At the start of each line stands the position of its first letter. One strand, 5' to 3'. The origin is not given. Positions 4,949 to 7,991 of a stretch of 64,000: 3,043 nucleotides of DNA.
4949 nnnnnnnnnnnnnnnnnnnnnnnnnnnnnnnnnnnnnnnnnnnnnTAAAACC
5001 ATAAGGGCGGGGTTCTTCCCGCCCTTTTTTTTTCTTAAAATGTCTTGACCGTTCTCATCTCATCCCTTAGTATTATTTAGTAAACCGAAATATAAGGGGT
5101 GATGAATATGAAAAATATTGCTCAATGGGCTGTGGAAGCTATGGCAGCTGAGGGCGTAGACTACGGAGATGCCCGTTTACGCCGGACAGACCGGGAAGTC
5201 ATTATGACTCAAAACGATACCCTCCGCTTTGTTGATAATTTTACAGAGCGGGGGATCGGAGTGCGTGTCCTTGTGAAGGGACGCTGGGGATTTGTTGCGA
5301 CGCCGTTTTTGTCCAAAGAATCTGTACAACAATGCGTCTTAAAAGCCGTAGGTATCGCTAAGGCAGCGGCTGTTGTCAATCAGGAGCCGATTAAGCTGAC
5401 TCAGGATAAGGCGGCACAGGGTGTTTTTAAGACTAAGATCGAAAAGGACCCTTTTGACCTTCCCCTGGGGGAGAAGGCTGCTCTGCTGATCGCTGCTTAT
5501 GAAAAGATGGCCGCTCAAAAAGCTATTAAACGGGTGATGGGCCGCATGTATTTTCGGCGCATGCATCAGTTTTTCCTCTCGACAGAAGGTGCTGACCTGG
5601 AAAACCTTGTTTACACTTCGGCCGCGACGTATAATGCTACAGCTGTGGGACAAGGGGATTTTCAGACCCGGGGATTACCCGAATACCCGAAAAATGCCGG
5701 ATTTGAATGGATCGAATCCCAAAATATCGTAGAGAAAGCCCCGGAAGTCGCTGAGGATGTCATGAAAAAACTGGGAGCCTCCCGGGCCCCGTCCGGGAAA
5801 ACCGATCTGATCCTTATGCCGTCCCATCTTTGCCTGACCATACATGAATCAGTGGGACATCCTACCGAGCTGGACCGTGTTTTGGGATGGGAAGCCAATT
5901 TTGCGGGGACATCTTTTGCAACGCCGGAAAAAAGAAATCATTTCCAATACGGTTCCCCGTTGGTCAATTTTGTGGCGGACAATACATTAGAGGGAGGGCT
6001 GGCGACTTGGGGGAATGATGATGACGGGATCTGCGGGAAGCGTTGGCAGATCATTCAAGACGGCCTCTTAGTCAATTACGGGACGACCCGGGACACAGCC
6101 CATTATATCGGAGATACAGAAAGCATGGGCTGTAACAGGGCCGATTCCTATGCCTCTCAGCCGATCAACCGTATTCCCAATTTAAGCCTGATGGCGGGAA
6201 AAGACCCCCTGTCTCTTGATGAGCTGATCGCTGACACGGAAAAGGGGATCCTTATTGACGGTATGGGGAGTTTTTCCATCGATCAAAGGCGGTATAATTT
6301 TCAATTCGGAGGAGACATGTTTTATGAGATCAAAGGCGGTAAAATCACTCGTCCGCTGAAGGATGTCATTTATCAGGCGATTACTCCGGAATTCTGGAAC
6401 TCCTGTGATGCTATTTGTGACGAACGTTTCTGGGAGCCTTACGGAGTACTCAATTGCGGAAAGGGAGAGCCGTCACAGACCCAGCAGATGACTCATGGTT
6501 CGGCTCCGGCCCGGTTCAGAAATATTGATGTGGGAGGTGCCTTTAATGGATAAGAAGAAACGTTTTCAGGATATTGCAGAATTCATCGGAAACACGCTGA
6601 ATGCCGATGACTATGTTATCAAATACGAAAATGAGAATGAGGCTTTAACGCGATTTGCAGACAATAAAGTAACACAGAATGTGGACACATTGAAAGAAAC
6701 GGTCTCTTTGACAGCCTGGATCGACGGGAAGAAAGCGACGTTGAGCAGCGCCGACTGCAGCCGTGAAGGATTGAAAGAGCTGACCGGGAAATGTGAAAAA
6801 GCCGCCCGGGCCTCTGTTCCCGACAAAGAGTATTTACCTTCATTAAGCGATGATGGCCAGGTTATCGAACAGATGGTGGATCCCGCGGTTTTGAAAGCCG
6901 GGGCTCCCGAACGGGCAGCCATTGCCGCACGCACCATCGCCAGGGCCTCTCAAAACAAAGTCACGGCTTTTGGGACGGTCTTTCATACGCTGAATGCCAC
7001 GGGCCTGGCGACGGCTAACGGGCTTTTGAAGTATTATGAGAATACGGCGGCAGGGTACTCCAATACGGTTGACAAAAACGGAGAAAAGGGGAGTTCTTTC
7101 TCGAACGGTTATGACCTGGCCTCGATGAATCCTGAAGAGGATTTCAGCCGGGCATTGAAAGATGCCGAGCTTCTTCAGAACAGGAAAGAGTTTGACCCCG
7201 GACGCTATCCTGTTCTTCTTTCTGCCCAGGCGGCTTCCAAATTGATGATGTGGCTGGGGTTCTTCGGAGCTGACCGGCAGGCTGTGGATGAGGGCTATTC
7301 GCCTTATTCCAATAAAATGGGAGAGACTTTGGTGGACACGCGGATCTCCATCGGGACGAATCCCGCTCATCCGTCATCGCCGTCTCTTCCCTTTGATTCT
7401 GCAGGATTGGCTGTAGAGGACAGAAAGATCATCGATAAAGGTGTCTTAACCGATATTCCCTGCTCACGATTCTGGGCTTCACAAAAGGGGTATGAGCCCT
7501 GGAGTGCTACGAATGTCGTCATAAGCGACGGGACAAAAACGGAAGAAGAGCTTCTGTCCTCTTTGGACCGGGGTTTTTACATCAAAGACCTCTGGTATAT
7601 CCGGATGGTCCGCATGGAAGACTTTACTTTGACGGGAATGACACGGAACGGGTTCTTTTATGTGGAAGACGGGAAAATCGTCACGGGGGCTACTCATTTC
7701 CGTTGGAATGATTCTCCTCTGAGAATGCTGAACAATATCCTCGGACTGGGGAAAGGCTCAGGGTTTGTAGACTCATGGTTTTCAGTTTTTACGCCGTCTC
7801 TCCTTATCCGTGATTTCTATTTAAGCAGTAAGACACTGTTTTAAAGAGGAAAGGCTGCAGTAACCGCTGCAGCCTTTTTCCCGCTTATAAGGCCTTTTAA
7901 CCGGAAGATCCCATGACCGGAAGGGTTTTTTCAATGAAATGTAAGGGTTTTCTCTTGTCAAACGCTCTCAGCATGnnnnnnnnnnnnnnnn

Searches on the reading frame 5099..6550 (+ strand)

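Call 72: search_protein_families(library=pfam, proteins=[window:5099-6550:+], max_evalue=0.00001)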
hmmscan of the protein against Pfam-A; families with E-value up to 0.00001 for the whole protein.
window:5099-6550:+ (484 aa): 2 families
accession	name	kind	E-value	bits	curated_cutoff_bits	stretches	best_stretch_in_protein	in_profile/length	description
PF19289.4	PmbA_TldD_3rd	-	8.7e-28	97.4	22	1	232-479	1-219/220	PmbA/TldA metallopeptidase C-terminal domain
PF01523.21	PmbA_TldD_1st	-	7.6e-10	39.2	20.9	1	24-87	2-65/65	PmbA/TldA metallopeptidase domain 1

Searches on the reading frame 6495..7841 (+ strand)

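Call 72: search_protein_families(library=pfam, proteins=[window:6495-7841:+], max_evalue=0.00001)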
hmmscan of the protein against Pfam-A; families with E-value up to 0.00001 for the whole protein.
window:6495-7841:+ (449 aa): 1 family
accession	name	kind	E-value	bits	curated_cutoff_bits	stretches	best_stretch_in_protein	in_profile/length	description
PF19289.4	PmbA_TldD_3rd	-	1.7e-32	112.8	22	1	235-442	1-217/220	PmbA/TldA metallopeptidase C-terminal domain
